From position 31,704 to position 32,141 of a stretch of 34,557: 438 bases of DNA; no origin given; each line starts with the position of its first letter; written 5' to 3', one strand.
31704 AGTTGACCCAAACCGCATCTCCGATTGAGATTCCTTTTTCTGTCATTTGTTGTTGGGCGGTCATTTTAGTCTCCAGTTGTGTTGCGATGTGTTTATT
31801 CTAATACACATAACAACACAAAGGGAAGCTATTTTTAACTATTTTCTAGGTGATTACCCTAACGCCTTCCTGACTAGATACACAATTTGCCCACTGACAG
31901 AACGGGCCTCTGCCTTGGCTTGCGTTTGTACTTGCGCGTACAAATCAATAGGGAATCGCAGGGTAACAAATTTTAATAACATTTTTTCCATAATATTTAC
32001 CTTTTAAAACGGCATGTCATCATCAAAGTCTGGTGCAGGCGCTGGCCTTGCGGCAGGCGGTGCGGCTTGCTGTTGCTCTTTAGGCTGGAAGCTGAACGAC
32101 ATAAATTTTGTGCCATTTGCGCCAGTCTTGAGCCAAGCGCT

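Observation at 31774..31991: Arc-like ribbon-helix-helix gene (unannotated, 45 aa) directly upstream of copy 2 of the dyad operator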

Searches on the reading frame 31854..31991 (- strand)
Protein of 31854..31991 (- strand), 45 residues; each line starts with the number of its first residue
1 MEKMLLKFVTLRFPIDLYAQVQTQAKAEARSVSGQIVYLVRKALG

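Call 5: search_protein_families(library=pfam, proteins=[window:31857-31991:-], max_evalue=1)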
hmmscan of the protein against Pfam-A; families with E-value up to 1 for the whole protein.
seq(45 aa): 3 families
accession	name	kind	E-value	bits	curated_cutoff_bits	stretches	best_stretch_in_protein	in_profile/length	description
PF07878.17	RHH_5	-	1.4e-08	34.7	26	1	9-44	4-39/43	CopG-like RHH_1 or ribbon-helix-helix domain, RHH_5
PF11903.14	ParD_like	-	0.0013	19.1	23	1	13-40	6-33/73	ParD-like antitoxin of type II bacterial toxin-antitoxin system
PF03869.20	Arc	-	0.0073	16.6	20.4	1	8-44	7-42/50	Arc-like DNA binding domain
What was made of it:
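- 31854..31991 (-): 45-aa Arc-like ribbon-helix-helix gene (stop TAA at 31854-31856), last gene of the first leftward operon. Pfam RHH_5 34.7 bits, above gathering score 26 (call 5).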

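Call 9: search_protein_families(library=phrogs, proteins=[window:31854-31991:-], max_evalue=0.01)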
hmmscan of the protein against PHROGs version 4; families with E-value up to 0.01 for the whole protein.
window:31854-31991:- (45 aa): 6 families
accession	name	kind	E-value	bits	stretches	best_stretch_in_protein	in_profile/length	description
phrog_6506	-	transcription regulation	3e-05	25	1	10-34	13-37/59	Arc-like repressor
phrog_795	-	other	8.2e-05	23.9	1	9-44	20-55/116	partition protein ATPase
phrog_16013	-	unknown function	0.00049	21.1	1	10-38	4-32/76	-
phrog_2685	-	other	0.00061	21.2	1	9-44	21-56/161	partition protein ATPase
phrog_228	-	transcription regulation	0.00079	20.2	1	8-44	12-48/251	Arc-like repressor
phrog_3178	-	transcription regulation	0.0011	20.3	1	7-44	11-47/125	Arc-like DNA binding domain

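Call 10: search_solved_structures(query=window:31857-31991:-, max_evalue=10, show_alignments=3)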
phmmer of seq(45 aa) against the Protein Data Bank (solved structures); distinct sequences matched with E-value up to 10: 0.
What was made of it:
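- Tried and rejected: phmmer of the RHH against PDB sequences: no hit (call 10).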

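Call 11: find_homologous_proteins(query=window:31857-31991:-, max_evalue=0.01)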
Query seq(45 aa) (45 aa): 5 proteins with E <= 0.01 among 5 candidates.
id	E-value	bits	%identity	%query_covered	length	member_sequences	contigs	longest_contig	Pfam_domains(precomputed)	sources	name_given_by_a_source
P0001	2.8e-19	83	98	100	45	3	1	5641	PF07878.18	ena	-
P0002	4.5e-18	80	93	100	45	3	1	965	PF07878.18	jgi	jgi:hypothetical protein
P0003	6.6e-16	73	87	100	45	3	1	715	PF07878.18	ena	-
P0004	9.7e-13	63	77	98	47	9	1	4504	PF07878.18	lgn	-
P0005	2.2e-11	59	74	100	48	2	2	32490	PF07878.18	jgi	-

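Call 12: find_encoding_contigs(protein=P0005, flank=10000, max_places=4)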
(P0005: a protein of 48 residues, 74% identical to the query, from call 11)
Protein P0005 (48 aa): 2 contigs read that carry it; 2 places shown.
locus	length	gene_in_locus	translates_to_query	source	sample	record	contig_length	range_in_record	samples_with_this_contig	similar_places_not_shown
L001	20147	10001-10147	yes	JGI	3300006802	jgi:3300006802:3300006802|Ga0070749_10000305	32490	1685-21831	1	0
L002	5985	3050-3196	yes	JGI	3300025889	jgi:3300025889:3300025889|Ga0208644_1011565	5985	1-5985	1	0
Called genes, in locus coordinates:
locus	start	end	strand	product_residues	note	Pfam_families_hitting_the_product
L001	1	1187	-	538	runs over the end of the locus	-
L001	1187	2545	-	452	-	PF05133:SPP1_portal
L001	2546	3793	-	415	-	PF03237:Terminase_6N, PF17289:Terminase_6C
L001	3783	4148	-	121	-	-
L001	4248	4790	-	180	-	PF05766:NinG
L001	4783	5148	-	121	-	PF05772:NinB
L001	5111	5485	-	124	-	-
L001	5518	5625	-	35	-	-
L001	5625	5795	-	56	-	-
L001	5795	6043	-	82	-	-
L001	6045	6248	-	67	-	PF06945:DUF1289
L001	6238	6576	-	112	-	-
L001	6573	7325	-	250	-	-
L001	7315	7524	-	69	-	-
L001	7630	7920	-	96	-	-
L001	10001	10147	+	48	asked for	PF07878:RHH_5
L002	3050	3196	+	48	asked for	PF07878:RHH_5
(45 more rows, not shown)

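Call 13: find_encoding_contigs(protein=P0004, flank=5000, max_places=4)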
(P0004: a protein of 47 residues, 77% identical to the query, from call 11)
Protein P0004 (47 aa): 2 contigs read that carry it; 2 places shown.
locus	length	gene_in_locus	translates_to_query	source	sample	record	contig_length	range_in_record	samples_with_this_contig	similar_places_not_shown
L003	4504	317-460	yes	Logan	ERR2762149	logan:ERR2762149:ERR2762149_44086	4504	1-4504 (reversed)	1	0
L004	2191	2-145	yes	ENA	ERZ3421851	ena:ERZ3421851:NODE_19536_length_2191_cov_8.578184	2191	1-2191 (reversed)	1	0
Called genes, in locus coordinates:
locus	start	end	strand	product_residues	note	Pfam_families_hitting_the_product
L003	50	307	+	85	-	-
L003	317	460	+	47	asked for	PF07878:RHH_5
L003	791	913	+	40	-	-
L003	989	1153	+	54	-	-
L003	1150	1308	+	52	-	-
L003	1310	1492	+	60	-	-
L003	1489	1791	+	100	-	-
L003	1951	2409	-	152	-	PF08291:Peptidase_M15_3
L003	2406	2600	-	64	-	-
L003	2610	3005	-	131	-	PF11351:GTA_holin_3TM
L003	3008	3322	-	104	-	PF13202:EF-hand_5 (weak)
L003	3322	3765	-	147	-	-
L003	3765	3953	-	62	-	-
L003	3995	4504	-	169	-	PF16778:Phage_tail_APC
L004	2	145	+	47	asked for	PF07878:RHH_5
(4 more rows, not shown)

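Call 14: find_encoding_contigs(protein=P0001, flank=6000, max_places=4)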
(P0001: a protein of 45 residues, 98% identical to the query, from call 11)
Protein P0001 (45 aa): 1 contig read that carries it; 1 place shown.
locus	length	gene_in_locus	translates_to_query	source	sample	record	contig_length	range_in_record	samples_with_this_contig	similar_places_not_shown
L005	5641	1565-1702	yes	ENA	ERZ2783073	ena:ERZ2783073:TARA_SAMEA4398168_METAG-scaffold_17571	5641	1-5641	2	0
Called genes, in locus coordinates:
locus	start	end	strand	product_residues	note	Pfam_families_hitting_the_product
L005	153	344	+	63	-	-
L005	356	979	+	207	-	PF04404:ERF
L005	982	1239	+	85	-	-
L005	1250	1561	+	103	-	PF01047:MarR (faint)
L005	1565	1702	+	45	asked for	PF07878:RHH_5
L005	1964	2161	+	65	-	-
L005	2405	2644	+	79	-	-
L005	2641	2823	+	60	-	-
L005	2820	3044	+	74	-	PF06945:DUF1289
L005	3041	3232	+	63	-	-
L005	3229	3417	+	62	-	PF04606:Ogr_Delta (weak)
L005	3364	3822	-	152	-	PF08291:Peptidase_M15_3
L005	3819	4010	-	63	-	-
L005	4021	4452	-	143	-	-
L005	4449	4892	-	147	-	-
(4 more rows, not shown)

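Call 33: search_dna_similar(query=window:31857-31991:-, collection=phages, mode=protein, max_evalue=1, max_rows=15)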
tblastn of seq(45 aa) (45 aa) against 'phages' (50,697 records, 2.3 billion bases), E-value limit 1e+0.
Records with a match: 3; places in all: 3; records where one place covers at least 80% of the query: 1.
Best place of each record, by identity: <60% 3.
By first word of the organism name: Rhodococcus 2; Akkermansia 1.
By host as written in the record: Rhodococcus equi 2; Akkermansia muciniphila NBRC 114322 1.
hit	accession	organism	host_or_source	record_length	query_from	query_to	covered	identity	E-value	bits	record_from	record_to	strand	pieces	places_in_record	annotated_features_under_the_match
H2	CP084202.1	Akkermansia phage DTMo-2021a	Akkermansia muciniphila NBRC 114322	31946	2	40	87%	48.7%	1e-4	42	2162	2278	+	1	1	record has no annotation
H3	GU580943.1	Rhodococcus phage ReqiPine5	Rhodococcus equi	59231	7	36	67%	50.0%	6e-1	32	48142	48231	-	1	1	gp56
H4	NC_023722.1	Rhodococcus phage ReqiPine5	Rhodococcus equi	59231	7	36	67%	50.0%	6e-1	32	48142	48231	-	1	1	Arc-like repressor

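Call 37: find_related_loci(query=A2, collection=viral_contigs, flank=4000)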
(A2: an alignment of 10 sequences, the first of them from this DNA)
Query A2 (45 aa) in viral_contigs; peptide patterns used: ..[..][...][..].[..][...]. (x = any residue, [..] = any of these).
45 stretches matched a pattern; 18 encode a relative of the query (tblastn E <= 1e-3); 18 distinct loci.
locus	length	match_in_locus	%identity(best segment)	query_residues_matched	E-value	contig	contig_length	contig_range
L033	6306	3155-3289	76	1-45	2e-19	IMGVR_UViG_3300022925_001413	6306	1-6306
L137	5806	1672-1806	76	1-45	2e-19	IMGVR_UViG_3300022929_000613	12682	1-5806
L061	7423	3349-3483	73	1-45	1e-18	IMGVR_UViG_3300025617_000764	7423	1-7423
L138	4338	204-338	73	1-45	2e-18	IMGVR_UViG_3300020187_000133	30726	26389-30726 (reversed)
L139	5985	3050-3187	74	1-45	6e-18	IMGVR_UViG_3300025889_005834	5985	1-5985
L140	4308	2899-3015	62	7-45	1e-13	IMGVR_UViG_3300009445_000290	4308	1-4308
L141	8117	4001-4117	62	7-45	1e-13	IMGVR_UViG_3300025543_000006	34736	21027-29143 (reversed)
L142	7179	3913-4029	59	7-45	4e-13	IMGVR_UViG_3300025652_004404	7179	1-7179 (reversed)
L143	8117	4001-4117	59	7-45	4e-13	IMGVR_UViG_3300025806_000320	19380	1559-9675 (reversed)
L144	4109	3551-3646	63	7-38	9e-11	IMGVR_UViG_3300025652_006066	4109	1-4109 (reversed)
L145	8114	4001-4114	37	7-44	8e-7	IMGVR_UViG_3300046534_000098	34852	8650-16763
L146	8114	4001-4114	37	7-44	8e-7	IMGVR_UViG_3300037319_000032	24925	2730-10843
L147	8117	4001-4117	36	7-45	1e-6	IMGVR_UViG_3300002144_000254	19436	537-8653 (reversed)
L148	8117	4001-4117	33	7-45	2e-6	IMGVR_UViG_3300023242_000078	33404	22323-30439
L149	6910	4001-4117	33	7-45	2e-6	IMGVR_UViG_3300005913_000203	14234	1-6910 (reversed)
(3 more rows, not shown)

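Call 43: predict_structure(alignment_id=A1)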
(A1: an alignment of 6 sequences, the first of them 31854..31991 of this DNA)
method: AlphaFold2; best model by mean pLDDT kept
length: 45 residues; sequences in the alignment: 6
mean_pLDDT: 74.0   pTM: 0.36
mean pLDDT of the five models: 74.0, 66.3, 66.2, 64.8, 62.4
residues with pLDDT >= 90: 0; 70-90: 30; 50-70: 14; < 50: 1
segments of 3 or more residues with pLDDT < 50: none
pLDDT, mean of each block of 10 residues (from residue 1): 52 72 83 84 83
secondary structure, 60 per line:
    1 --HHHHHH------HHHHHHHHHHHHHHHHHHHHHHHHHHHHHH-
elements in order: H3-8 H15-44
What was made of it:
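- On Ribbon-helix-helix (MetJ/Arc) superfamily, Pfam RHH_5 (PF07878): A first model from only 6 sequences was poor (call 43).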

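Call 46: search_solved_structures(query=A2, max_evalue=10, show_alignments=4)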
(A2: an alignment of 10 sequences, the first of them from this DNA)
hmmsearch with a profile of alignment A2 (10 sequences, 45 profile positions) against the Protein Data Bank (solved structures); distinct sequences matched with E-value up to 10: 7.
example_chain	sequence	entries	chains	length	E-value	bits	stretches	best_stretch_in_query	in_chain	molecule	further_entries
1mnt_A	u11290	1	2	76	0.14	15.1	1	11-44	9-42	MNT REPRESSOR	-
3c26_A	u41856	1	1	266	0.15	15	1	29-45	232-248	Putative acetyltransferase Ta0821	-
3qoq_A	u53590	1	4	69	0.32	14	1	7-42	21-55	Alginate and motility regulator Z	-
1x93_A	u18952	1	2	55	0.39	13.7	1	9-44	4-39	hypothetical protein HP0222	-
1vl8_A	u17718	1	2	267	0.57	13.2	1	13-38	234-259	Gluconate 5-dehydrogenase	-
1baz_A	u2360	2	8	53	1.4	12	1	9-36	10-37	ARC REPRESSOR | PROTEIN (ARC FV10 REPRESSOR)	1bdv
1u9p_A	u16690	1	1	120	1.5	11.8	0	11-36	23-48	pArc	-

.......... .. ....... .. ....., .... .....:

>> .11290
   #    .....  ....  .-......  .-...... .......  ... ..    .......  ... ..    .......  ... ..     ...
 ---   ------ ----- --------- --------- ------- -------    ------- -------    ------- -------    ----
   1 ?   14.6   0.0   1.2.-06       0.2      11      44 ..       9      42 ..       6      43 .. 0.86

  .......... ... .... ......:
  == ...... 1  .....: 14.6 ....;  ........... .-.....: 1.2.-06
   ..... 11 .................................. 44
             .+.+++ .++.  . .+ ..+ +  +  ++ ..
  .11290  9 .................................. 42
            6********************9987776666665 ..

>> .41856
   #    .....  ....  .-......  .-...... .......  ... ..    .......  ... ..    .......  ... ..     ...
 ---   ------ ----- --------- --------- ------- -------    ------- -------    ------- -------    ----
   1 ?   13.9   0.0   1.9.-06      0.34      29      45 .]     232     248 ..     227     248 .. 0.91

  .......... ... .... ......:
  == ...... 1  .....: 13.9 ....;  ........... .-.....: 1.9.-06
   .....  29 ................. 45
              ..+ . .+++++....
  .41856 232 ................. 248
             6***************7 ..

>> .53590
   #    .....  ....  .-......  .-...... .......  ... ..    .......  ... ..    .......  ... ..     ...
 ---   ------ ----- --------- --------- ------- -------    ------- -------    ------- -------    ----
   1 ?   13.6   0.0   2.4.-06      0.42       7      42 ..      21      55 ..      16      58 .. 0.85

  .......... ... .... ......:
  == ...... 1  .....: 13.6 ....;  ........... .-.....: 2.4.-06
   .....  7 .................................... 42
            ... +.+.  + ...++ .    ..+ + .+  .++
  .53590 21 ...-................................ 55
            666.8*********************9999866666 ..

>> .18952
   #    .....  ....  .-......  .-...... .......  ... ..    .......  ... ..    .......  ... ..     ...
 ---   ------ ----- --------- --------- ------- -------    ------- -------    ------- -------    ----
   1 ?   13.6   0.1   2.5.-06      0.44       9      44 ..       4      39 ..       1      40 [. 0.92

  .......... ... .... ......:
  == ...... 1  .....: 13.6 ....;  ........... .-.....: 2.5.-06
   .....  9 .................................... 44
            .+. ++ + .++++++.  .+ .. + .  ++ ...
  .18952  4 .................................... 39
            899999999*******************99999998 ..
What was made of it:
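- Tried and rejected: Only the profile search gave weak RHH hits (call 46).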

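Call 77: find_homologous_proteins(query=A2, max_evalue=0.001)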
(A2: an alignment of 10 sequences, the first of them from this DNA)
Query A2 (10 sequences) (45 aa, profile of the alignment): 66 proteins with E <= 0.001 among 1957 candidates.
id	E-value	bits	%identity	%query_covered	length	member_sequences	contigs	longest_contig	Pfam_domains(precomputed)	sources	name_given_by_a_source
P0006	3.2e-22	96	76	100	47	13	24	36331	PF03869.21,PF07878.18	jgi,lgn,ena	jgi:hypothetical protein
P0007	1.2e-21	94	78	100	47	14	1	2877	PF07878.18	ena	-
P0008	1.8e-21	93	73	100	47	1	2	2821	PF07878.18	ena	-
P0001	2.0e-21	93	98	100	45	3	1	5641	PF07878.18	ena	-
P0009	2.2e-21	93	73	100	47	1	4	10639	PF07878.18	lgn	-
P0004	3.7e-21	92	77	98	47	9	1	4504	PF07878.18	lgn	-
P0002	8.6e-21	91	93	100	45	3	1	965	PF07878.18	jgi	jgi:hypothetical protein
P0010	1.5e-20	90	73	98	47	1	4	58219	PF07878.18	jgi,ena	jgi:hypothetical protein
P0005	3.2e-20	89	74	100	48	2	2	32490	PF07878.18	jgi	-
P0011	3.7e-20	89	77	98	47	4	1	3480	PF07878.18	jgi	jgi:hypothetical protein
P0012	4.7e-20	89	69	100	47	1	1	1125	PF07878.18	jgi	-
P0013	1.0e-19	88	67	87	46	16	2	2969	PF07878.18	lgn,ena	-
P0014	1.1e-19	88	73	100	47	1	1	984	PF07878.18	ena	-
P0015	2.4e-19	87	59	87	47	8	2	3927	PF11903.15,PF07878.18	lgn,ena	-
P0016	2.5e-19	86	59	87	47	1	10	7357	PF11903.15,PF07878.18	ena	-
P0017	2.9e-19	86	56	87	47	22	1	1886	PF07878.18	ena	-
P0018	3.8e-19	86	57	100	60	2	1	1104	PF07878.18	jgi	-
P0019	3.9e-19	86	80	89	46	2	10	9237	PF07878.18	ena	-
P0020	6.2e-19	85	67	100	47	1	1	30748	PF03869.21,PF07878.18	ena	-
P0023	1.5e-18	84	59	87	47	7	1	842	PF07878.18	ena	-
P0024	1.5e-18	84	59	87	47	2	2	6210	PF07878.18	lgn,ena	-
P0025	1.8e-18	84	70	96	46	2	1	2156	PF07878.18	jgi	-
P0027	4.7e-18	82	67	100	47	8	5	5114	PF07878.18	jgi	jgi:hypothetical protein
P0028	6.3e-18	82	68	98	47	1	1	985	PF07878.18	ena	-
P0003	1.2e-17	81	87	100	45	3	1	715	PF07878.18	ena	-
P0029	1.8e-17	81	70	96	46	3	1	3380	PF07878.18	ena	-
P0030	2.0e-17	80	64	87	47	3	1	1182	PF07878.18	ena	-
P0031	2.4e-17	80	67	100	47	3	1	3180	PF07878.18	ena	-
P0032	3.5e-17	80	72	87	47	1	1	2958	PF07878.18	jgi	jgi:hypothetical protein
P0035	1.1e-15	75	51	87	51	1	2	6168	PF03869.21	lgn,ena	-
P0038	1.9e-15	74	59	100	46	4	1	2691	PF07878.18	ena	-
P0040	9.1e-15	72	59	100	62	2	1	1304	PF07878.18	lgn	-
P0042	1.5e-14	71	62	87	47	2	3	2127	PF07878.18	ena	-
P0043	5.7e-14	69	62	87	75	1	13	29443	PF07878.18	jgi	jgi:hypothetical protein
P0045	3.1e-13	67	50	84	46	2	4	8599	PF03869.21,PF07878.18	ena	-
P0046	3.5e-12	64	50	84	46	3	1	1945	PF03869.21,PF07878.18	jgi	jgi:hypothetical protein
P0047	2.4e-10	58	42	80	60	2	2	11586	PF07878.18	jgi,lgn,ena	jgi:predicted DNA-binding protein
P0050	2.5e-7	48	61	80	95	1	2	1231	PF07878.18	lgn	-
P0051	2.6e-7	48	53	76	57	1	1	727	PF07878.18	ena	-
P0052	7.0e-7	47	39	80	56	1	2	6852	PF11903.15,PF07878.18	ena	-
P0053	7.9e-7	46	56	80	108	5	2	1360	PF07878.18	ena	-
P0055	1.7e-6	45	59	64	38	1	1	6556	PF07878.18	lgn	-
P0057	6.5e-6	44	52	73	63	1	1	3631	PF07878.18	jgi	jgi:hypothetical protein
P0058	9.2e-6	43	50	80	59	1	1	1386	PF03869.21,PF07878.18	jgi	jgi:hypothetical protein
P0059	1.3e-5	43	53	67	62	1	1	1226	PF07878.18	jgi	jgi:hypothetical protein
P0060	1.4e-5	42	41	82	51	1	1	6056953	PF03869.21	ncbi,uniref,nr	ncbi:Arc family DNA-binding protein [Metapseudomonas lalkuanensis]|uniref:Arc family DNA-binding pro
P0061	2.3e-5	42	56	80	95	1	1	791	PF07878.18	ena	-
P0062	2.3e-5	42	53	80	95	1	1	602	PF07878.18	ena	-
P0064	1.6e-4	39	52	60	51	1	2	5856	PF07878.18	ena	-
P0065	3.2e-4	38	36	80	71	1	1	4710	PF07878.18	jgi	jgi:hypothetical protein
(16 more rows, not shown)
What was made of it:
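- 31854..31991 (-): 66 homologs (calls 11, 77).
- On Ribbon-helix-helix (MetJ/Arc) superfamily, Pfam RHH_5 (PF07878): Homologs carry precomputed PF07878, and some also PF03869 (calls 11, 77).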

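Call 80: find_encoding_contigs(protein=P0047, flank=3000, max_places=3)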
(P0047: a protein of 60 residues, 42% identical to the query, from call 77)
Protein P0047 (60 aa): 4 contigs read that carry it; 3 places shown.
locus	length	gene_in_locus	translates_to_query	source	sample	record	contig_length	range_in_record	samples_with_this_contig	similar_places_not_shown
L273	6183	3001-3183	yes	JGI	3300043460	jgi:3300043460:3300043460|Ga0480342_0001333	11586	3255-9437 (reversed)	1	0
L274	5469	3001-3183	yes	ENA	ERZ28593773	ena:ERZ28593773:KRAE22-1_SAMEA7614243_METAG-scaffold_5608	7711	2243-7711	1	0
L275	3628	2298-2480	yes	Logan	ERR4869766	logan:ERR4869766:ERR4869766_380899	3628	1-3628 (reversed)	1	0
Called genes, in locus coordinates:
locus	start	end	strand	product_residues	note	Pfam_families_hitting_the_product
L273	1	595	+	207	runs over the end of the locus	PF04404:ERF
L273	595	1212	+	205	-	PF09588:YqaJ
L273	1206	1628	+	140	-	PF00436:SSB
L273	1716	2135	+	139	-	-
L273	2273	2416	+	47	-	PF27050:Phage_P22_Y8K6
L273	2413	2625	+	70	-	-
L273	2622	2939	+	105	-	-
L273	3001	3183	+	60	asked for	PF07878:RHH_5 (faint)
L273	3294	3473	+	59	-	-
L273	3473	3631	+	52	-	-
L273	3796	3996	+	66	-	-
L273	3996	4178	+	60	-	-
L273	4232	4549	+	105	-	-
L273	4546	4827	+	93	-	-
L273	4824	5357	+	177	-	-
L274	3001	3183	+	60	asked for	PF07878:RHH_5 (faint)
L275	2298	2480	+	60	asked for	PF07878:RHH_5 (faint)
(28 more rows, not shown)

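Call 81: find_encoding_contigs(protein=P0045, flank=3000, max_places=3)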
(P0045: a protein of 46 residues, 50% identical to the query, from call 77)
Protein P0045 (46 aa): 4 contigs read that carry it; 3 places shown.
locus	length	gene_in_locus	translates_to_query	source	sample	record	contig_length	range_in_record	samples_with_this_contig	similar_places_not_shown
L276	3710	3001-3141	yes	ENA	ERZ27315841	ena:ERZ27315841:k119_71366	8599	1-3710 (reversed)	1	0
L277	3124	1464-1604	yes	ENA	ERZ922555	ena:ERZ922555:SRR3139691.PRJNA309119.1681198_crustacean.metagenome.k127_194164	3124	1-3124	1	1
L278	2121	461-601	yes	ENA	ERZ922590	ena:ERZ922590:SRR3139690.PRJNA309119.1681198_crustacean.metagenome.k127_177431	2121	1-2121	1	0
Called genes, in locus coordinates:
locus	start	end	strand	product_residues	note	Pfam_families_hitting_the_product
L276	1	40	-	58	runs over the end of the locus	-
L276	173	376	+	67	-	-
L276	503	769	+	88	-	PF23907:DUF7249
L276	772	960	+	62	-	-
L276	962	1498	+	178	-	PF04404:ERF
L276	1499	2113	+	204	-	PF09588:YqaJ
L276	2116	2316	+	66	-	PF14090:HTH_39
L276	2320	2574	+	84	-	-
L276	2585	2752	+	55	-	-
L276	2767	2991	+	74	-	-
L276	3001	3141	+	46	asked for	PF03869:Arc (weak), PF07878:RHH_5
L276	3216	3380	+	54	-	-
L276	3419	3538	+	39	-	-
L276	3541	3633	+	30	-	-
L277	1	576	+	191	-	?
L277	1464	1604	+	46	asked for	PF03869:Arc (weak), PF07878:RHH_5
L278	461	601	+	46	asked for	PF03869:Arc (weak), PF07878:RHH_5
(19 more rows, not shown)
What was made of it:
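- Synteny ERF...RHH | gap | small genes holds in all contigs read (calls 12-14, 80, 81).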

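Call 82: find_encoding_contigs(protein=P0052, flank=3000, max_places=2)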
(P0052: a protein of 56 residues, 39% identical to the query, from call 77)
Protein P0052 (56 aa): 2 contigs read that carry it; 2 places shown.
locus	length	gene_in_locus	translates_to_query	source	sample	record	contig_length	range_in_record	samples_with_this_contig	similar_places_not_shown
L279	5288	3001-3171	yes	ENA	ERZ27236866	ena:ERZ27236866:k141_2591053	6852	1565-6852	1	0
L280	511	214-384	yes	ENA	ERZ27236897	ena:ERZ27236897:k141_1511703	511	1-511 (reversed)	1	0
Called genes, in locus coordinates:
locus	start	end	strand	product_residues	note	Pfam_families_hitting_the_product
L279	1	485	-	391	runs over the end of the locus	-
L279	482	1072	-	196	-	-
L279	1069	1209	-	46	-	-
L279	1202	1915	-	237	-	PF00004:AAA (weak)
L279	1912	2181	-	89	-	-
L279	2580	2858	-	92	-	-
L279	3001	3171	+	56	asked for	PF07878:RHH_5 (weak), PF11903:ParD_like (weak)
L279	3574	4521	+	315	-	PF14659:Phage_int_SAM_3 (weak), PF00589:Phage_integrase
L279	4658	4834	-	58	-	-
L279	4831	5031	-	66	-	-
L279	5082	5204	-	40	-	-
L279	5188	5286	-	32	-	?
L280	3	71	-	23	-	?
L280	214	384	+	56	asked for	PF07878:RHH_5 (weak), PF11903:ParD_like (weak)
